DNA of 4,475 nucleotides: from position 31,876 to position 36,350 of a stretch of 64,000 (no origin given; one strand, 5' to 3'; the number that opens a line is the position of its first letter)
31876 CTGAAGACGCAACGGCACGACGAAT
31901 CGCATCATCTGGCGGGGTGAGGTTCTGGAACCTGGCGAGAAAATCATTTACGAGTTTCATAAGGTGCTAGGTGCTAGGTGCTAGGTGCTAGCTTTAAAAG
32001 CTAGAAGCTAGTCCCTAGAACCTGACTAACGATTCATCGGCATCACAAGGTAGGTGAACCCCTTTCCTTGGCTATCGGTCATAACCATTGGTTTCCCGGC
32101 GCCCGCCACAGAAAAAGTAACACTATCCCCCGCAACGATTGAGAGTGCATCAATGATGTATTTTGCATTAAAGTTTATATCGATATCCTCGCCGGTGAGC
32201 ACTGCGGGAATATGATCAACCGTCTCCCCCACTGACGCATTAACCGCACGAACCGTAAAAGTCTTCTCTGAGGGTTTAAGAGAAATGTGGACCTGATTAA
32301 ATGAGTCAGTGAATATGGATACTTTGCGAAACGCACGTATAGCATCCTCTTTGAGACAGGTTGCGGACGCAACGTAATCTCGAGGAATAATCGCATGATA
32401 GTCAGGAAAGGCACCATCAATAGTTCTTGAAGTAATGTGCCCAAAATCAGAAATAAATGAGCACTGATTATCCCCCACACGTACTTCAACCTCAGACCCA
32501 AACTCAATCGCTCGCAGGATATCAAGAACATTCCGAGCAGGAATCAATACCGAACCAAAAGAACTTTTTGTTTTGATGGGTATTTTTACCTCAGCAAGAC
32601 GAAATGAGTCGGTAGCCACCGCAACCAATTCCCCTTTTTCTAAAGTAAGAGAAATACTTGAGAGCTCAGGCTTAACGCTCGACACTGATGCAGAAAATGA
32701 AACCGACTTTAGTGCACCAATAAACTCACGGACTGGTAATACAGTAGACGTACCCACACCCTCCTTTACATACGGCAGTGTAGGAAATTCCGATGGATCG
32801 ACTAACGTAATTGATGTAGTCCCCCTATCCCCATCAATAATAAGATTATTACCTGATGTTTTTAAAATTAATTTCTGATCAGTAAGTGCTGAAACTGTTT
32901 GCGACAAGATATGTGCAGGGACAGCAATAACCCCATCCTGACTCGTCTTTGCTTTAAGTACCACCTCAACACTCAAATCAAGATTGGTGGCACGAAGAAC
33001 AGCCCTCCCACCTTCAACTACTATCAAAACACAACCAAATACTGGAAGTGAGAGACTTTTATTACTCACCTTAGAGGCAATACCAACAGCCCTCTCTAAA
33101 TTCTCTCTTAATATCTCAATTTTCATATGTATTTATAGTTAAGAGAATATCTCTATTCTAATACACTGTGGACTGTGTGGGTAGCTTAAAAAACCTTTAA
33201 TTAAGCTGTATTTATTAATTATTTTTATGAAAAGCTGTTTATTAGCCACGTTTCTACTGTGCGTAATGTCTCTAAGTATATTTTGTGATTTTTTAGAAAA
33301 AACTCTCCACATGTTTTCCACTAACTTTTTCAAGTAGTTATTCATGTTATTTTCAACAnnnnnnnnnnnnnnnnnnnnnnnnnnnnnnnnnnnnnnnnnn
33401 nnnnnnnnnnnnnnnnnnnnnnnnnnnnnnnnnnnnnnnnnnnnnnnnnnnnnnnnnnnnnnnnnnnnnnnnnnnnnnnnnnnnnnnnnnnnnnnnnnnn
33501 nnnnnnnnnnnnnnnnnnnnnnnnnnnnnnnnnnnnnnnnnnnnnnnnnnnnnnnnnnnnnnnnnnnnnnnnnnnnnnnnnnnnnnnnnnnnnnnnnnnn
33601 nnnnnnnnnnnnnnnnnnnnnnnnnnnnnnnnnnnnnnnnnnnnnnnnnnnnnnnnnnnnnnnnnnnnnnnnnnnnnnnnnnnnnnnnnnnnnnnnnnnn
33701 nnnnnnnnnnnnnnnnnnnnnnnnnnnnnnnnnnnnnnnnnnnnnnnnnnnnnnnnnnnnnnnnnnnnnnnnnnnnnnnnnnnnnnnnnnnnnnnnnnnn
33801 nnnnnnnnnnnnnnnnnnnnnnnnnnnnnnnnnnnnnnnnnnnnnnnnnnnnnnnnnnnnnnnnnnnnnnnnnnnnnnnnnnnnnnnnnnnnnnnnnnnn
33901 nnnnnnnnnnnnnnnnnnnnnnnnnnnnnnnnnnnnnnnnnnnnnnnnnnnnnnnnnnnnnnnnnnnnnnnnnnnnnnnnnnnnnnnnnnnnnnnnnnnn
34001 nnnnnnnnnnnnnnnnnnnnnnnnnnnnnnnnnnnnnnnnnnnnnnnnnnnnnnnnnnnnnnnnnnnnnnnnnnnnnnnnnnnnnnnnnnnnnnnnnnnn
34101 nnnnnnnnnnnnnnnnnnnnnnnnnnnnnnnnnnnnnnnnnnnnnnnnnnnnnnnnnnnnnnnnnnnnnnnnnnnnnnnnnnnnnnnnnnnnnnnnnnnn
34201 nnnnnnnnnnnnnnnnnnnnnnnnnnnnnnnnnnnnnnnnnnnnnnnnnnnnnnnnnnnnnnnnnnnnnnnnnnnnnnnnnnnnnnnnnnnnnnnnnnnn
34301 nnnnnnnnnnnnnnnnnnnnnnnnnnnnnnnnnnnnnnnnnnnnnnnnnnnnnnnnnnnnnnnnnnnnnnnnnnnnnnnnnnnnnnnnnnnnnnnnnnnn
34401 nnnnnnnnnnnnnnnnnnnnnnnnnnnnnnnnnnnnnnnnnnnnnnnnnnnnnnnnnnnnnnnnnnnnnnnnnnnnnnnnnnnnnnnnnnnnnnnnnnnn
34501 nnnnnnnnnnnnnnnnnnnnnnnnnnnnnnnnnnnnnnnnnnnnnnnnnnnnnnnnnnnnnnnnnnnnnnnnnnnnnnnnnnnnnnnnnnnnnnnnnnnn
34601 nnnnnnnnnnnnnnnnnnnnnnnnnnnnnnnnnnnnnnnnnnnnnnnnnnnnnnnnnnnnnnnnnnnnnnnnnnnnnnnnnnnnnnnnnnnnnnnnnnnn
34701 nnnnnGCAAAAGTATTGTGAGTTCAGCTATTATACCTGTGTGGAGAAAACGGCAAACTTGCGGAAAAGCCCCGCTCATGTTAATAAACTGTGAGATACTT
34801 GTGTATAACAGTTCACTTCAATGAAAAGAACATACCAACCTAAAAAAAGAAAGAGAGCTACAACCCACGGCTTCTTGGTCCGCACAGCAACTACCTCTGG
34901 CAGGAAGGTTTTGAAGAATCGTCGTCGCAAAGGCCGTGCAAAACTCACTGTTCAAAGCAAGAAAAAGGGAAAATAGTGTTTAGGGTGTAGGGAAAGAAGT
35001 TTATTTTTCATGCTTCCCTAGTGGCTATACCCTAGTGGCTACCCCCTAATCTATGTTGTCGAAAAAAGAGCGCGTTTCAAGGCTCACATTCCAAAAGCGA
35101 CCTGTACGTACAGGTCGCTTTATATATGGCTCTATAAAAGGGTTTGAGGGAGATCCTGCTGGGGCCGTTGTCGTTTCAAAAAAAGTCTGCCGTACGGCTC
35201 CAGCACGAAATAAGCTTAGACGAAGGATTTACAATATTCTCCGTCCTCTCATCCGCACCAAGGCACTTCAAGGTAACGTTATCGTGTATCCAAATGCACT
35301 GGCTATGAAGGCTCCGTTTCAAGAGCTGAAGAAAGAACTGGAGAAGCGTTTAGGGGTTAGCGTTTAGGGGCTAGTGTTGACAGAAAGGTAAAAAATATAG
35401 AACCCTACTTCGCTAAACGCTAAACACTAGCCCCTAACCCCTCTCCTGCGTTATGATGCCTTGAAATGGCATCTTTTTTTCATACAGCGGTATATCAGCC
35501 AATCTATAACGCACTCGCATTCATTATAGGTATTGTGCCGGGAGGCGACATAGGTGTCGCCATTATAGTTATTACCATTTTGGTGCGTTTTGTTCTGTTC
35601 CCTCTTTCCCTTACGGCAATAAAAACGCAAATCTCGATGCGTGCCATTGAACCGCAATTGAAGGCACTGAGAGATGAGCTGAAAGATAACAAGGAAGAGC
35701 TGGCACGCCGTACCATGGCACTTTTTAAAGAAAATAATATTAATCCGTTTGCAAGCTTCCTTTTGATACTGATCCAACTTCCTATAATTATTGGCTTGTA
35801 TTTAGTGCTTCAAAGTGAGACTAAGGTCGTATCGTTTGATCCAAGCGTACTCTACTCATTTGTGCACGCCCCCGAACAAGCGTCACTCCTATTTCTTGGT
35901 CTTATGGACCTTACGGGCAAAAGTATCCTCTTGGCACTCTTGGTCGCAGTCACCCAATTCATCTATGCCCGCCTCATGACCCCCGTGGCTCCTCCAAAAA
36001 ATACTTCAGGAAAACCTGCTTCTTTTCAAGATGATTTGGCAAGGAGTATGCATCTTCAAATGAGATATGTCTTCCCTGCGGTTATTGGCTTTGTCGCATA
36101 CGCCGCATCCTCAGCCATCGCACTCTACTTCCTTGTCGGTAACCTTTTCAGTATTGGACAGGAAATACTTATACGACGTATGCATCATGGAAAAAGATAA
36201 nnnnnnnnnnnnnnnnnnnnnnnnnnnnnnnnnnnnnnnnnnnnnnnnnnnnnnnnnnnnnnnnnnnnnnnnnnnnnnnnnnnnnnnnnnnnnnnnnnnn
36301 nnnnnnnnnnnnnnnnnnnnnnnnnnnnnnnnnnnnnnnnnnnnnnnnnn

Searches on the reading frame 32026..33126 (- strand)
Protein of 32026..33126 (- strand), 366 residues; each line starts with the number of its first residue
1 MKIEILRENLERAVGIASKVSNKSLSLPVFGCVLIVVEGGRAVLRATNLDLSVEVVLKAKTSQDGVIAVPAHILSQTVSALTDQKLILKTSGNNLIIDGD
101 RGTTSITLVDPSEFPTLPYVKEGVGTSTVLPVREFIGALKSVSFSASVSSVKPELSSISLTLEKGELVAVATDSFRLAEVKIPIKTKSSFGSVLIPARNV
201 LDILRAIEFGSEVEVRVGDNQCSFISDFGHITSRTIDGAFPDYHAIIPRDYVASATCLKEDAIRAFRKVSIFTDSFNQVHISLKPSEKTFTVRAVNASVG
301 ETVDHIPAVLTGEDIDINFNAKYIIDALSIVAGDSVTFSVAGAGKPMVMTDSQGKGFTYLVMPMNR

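Call 90: search_protein_families(library=pfam, proteins=[window:32026-33126:-], max_evalue=0.00001)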
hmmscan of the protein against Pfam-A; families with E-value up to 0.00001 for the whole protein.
window:32026-33126:- (366 aa): 3 families
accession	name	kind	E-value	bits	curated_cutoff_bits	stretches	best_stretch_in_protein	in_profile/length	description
PF00712.24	DNA_pol3_beta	-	5.7e-26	91.5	24.4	2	1-118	1-120/120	DNA polymerase III beta subunit, N-terminal domain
PF02767.21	DNA_pol3_beta_2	-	1.1e-22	80.9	27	1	130-242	2-116/116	DNA polymerase III beta subunit, central domain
PF02768.20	DNA_pol3_beta_3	-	2.5e-17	63.2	27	1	246-364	3-120/121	DNA polymerase III beta subunit, C-terminal domain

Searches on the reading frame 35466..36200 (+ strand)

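Call 90: search_protein_families(library=pfam, proteins=[window:35466-36200:+], max_evalue=0.00001)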
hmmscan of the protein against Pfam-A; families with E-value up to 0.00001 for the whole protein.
window:35466-36200:+ (244 aa): 1 family
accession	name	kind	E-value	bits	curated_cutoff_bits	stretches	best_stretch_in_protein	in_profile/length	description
PF02096.25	60KD_IMP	-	2.3e-41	141.9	35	1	30-238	2-163/163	60Kd inner membrane protein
